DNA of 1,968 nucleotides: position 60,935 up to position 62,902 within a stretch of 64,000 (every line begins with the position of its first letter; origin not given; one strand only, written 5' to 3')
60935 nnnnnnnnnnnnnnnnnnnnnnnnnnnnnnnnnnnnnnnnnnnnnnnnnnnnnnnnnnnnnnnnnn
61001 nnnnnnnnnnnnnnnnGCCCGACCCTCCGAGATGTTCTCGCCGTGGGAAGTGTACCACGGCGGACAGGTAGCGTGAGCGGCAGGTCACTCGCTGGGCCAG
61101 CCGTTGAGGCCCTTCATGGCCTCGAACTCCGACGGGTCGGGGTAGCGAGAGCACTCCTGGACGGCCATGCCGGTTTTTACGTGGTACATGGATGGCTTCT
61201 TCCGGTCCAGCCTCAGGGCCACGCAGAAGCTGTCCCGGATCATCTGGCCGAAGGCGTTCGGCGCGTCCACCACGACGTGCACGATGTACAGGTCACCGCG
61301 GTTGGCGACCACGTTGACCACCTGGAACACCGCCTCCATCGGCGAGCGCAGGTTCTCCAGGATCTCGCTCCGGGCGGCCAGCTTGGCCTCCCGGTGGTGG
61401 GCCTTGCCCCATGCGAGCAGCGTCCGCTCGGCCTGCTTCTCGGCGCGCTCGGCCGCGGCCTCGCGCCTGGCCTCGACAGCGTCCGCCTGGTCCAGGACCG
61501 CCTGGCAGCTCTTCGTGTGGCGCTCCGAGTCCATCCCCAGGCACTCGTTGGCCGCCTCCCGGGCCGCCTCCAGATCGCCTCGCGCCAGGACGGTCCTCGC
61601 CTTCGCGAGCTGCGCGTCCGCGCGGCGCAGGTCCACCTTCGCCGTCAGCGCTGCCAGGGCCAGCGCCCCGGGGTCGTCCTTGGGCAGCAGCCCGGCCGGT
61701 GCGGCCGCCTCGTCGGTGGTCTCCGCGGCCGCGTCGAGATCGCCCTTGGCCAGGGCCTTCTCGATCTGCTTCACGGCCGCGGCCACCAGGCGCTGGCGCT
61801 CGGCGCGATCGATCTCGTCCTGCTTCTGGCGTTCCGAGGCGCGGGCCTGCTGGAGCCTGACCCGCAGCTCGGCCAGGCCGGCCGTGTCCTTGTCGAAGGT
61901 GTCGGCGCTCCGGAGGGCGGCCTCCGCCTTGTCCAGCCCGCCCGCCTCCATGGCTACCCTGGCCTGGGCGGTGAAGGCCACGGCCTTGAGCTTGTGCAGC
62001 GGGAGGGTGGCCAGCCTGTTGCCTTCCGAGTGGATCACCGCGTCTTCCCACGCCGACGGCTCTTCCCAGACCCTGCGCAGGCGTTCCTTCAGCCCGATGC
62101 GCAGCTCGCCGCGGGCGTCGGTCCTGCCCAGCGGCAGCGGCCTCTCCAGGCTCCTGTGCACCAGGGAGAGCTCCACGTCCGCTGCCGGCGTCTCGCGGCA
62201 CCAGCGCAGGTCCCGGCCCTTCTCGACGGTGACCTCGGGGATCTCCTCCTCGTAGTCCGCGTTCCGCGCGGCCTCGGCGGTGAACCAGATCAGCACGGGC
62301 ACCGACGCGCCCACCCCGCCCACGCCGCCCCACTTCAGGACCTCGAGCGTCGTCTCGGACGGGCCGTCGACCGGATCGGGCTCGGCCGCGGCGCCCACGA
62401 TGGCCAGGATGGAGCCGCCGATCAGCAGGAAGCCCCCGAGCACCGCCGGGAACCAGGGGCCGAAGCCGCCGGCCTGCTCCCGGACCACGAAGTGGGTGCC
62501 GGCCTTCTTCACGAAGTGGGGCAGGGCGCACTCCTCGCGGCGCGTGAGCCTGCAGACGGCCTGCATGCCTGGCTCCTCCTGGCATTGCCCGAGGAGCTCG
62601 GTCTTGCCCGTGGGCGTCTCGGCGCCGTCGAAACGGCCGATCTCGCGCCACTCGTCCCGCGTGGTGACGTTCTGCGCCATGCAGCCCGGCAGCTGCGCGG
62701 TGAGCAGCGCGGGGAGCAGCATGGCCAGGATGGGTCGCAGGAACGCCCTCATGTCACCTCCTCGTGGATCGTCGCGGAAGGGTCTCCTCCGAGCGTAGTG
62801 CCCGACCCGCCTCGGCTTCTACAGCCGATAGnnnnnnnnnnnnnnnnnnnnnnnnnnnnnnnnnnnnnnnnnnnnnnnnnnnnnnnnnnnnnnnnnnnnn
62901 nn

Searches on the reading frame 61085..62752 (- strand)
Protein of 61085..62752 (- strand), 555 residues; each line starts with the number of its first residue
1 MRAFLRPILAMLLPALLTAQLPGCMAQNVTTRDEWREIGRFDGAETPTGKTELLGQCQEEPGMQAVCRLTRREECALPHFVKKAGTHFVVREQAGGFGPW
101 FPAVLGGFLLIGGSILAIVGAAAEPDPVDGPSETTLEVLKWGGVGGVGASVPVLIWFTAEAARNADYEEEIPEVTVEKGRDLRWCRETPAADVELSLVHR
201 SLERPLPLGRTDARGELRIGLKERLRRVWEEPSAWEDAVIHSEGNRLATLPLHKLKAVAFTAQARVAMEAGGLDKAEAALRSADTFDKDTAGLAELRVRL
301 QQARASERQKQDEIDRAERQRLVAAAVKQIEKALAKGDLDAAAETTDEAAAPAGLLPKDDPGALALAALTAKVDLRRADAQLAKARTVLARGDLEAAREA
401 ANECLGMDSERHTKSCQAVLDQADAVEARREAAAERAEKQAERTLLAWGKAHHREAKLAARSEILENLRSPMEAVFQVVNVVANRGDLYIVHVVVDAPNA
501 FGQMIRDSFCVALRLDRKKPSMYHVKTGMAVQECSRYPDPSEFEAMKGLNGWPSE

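Call 51: find_encoding_contigs(protein=window:61085-62752:-, flank=10000, max_places=2)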
Protein window:61085-62752:- (555 aa): 14 contigs read that carry it; 2 places shown.
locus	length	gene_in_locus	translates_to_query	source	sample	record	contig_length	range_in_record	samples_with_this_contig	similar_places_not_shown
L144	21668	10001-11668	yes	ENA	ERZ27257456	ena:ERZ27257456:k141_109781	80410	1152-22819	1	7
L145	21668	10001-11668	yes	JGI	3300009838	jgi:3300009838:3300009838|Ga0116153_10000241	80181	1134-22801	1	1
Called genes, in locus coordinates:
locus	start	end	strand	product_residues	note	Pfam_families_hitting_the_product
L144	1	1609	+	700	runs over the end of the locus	PF01637:ATPase_2 (weak), PF13401:AAA_22 (faint), PF25201:nSTAND6 (weak)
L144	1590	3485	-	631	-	PF13589:HATPase_c_3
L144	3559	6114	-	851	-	PF00270:DEAD, PF00271:Helicase_C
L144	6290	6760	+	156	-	-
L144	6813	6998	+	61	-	-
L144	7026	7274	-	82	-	PF24460:DUF7575 (faint)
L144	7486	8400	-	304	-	-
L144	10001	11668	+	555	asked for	-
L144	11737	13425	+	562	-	PF08308:PEGA, PF13620:CarboxypepD_reg (faint), PF13715:CarbopepD_reg_2 (faint), PF08308:PEGA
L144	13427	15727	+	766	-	-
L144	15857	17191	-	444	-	PF02646:RmuC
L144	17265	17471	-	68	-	-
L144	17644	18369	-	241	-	PF13263:PHP_C (weak)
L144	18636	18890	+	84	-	PF13560:HTH_31, PF01381:HTH_3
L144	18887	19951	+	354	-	PF00168:C2 (weak)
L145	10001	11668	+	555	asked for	-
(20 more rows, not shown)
